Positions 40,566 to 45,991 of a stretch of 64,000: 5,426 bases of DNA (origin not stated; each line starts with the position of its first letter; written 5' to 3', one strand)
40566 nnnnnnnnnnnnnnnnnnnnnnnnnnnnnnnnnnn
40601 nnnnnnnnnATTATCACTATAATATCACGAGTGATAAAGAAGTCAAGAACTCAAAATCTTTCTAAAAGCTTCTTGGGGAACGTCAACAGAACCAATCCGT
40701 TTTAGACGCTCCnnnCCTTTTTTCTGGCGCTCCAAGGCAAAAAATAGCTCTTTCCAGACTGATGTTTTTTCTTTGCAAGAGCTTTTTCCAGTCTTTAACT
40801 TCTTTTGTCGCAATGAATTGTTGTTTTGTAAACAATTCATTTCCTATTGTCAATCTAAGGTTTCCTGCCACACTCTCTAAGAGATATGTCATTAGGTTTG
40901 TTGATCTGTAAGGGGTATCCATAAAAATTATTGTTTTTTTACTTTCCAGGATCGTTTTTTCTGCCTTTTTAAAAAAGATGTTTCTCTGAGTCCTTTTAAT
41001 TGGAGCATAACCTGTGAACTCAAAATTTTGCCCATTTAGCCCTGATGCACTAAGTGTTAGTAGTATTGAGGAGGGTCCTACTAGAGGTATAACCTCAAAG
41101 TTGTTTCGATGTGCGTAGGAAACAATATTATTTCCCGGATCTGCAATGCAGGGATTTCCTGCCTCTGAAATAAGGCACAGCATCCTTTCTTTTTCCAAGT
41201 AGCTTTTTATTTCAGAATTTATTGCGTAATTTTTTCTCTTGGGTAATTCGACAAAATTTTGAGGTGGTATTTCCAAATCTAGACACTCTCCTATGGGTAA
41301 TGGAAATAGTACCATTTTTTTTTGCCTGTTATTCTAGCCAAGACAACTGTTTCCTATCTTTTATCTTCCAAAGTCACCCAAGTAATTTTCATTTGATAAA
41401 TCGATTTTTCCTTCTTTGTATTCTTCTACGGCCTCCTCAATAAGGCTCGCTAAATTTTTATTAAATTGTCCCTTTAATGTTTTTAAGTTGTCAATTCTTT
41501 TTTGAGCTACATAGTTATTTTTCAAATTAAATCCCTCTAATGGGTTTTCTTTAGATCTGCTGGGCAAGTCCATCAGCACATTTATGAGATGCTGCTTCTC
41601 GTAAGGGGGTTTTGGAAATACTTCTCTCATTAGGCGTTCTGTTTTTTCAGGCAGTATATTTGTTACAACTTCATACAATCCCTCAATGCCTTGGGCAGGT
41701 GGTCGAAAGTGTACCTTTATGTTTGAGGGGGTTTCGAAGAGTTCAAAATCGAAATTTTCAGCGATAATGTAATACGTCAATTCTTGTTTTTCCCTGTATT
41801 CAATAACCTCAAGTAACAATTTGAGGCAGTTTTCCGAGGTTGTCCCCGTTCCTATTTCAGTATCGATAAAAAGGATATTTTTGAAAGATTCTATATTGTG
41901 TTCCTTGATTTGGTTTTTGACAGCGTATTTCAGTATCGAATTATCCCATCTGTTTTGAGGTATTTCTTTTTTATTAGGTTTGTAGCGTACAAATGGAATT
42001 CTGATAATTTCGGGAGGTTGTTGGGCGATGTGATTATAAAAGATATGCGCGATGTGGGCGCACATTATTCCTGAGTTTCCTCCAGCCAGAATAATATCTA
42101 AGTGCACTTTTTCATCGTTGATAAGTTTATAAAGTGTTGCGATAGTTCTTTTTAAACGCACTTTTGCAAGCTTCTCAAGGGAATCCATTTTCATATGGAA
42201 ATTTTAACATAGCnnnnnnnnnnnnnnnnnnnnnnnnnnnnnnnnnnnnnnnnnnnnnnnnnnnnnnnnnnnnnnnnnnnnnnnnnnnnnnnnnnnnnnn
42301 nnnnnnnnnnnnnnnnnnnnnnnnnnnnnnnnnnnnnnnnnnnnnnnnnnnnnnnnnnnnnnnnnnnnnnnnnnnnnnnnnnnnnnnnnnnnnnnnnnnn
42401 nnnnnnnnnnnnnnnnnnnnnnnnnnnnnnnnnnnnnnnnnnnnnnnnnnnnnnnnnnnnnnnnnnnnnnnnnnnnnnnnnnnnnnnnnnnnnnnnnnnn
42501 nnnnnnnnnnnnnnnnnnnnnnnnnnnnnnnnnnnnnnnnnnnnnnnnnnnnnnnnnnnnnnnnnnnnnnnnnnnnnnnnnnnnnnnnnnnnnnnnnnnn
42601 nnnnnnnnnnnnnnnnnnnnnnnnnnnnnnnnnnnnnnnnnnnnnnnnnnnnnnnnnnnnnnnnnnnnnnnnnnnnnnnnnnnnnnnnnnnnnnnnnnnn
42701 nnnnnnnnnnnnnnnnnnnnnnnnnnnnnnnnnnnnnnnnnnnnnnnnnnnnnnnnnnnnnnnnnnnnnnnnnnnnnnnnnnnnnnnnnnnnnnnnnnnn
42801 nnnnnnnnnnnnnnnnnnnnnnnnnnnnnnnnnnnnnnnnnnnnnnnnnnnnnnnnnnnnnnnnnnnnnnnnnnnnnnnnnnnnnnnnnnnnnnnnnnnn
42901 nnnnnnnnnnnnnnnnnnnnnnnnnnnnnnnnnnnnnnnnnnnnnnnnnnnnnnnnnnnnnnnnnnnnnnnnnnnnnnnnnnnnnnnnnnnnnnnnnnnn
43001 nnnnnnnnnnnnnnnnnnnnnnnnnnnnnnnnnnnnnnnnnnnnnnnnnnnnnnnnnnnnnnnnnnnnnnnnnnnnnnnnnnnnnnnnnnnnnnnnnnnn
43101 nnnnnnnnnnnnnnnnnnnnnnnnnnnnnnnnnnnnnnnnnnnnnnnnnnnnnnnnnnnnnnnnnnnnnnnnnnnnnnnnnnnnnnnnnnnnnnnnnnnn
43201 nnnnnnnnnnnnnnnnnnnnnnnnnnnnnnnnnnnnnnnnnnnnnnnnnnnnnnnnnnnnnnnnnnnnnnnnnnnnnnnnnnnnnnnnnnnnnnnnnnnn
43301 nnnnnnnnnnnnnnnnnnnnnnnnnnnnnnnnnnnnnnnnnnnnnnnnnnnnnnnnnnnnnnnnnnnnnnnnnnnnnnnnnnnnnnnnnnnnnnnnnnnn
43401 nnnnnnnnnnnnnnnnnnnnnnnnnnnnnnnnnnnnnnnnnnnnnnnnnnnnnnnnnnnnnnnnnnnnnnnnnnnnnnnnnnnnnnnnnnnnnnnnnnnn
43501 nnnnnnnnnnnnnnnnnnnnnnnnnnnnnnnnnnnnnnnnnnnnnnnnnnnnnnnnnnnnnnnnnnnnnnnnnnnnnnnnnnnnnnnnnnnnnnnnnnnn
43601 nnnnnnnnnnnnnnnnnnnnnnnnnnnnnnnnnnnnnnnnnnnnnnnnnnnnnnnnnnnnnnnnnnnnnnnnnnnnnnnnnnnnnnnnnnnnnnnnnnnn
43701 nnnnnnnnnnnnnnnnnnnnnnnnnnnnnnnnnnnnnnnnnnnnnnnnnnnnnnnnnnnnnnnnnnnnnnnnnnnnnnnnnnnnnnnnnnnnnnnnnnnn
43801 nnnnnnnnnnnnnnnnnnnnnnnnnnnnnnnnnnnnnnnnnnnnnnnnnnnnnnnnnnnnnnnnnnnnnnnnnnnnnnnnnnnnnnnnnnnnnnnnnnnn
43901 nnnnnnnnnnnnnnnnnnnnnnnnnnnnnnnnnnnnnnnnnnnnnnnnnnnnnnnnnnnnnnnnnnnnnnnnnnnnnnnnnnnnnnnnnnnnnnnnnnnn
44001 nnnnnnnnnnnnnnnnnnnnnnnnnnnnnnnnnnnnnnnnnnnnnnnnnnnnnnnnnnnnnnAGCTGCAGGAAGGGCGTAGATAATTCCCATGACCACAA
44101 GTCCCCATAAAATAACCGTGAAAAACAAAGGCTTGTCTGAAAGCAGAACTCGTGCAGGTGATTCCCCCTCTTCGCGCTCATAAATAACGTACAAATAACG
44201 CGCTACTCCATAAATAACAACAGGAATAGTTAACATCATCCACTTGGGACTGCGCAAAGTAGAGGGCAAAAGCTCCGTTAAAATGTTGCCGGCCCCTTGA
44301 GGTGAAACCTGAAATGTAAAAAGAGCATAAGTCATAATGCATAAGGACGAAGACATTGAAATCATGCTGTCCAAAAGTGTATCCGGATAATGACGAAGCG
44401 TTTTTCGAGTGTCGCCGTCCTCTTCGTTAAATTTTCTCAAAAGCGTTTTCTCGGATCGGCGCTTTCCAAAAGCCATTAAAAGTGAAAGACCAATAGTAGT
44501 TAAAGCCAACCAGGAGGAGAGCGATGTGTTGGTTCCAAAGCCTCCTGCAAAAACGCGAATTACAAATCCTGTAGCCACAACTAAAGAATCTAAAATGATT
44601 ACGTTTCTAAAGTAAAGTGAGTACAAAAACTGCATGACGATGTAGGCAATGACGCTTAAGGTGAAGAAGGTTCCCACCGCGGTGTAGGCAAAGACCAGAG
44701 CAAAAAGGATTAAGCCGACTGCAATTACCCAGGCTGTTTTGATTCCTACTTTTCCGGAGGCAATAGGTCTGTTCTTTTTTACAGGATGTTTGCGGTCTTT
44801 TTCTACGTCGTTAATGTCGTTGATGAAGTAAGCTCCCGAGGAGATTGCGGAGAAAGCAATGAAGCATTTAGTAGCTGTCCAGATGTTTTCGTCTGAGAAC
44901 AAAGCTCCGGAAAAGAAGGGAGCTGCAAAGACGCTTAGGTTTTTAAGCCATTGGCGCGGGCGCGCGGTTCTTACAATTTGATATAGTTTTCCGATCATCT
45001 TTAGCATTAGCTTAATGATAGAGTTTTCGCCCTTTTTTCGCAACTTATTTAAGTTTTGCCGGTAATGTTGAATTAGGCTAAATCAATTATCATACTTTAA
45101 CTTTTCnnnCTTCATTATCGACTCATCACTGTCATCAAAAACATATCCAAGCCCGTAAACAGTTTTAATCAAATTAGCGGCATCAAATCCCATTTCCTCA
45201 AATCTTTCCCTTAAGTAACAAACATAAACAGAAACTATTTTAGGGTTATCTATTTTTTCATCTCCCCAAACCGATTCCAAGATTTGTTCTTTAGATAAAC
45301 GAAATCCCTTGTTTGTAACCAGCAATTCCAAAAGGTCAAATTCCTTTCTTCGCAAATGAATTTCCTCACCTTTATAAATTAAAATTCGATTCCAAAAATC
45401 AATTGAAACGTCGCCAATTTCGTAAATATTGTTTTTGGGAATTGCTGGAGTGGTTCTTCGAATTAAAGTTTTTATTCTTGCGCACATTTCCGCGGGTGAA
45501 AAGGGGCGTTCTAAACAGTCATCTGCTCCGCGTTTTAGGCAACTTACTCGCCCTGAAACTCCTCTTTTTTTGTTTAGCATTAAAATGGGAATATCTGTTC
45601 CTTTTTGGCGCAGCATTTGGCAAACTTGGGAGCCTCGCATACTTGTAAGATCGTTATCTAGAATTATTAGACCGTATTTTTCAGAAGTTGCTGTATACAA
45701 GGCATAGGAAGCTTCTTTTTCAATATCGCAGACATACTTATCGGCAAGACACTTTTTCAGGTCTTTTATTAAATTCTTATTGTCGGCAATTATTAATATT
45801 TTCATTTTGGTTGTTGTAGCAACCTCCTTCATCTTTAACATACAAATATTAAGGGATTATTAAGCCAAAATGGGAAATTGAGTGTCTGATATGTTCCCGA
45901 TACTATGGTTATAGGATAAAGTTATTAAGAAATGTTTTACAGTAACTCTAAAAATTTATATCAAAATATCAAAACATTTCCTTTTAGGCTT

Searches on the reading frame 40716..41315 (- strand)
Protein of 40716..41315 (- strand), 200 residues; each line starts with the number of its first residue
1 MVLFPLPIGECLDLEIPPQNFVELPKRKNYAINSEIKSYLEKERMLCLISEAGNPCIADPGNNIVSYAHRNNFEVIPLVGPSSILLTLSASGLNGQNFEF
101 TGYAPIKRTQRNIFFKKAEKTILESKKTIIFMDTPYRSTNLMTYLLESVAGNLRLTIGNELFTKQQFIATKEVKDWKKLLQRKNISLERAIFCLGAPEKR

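Call 51: search_protein_families(library=pfam, proteins=[window:40716-41315:-], max_evalue=0.001)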
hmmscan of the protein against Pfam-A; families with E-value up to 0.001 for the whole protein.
window:40716-41315:- (200 aa): 1 family
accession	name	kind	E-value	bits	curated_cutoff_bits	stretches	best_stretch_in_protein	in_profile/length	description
PF00590.25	TP_methylase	-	4.8e-06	27.1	27.8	1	31-169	66-204/212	Tetrapyrrole (Corrin/Porphyrin) Methylases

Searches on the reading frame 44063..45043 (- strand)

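Call 51: search_protein_families(library=pfam, proteins=[window:44063-45043:-], max_evalue=0.001)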
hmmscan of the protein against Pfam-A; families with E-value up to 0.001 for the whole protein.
window:44063-45043:- (327 aa): 1 family
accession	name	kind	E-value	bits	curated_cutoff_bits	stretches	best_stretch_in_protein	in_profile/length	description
PF01040.23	UbiA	-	5.3e-22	78.8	34.2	1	45-298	10-243/250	UbiA prenyltransferase family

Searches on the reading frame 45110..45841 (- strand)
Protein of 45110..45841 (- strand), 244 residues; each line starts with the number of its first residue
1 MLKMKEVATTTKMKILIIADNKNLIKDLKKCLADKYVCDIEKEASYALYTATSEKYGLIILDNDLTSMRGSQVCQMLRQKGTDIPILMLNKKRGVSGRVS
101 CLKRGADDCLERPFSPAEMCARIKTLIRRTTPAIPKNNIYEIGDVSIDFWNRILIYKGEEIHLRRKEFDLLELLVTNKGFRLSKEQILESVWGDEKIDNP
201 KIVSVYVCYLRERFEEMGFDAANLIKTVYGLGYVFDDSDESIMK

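Call 51: search_protein_families(library=pfam, proteins=[window:45110-45841:-], max_evalue=0.001)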
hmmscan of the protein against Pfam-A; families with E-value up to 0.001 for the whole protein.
window:45110-45841:- (244 aa): 3 families
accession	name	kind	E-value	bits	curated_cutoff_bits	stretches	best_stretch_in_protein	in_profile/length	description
PF00486.34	Trans_reg_C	-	3.7e-21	75.4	26.2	1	158-235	1-77/77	Transcriptional regulatory protein, C terminal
PF00072.30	Response_reg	-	2.6e-16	60.2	30.2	1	15-124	1-111/111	Response regulator receiver domain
PF21695.3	GlnR_1st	-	0.00024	21.4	27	1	52-125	38-109/111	Transcription regulator GlnR, N-terminal domain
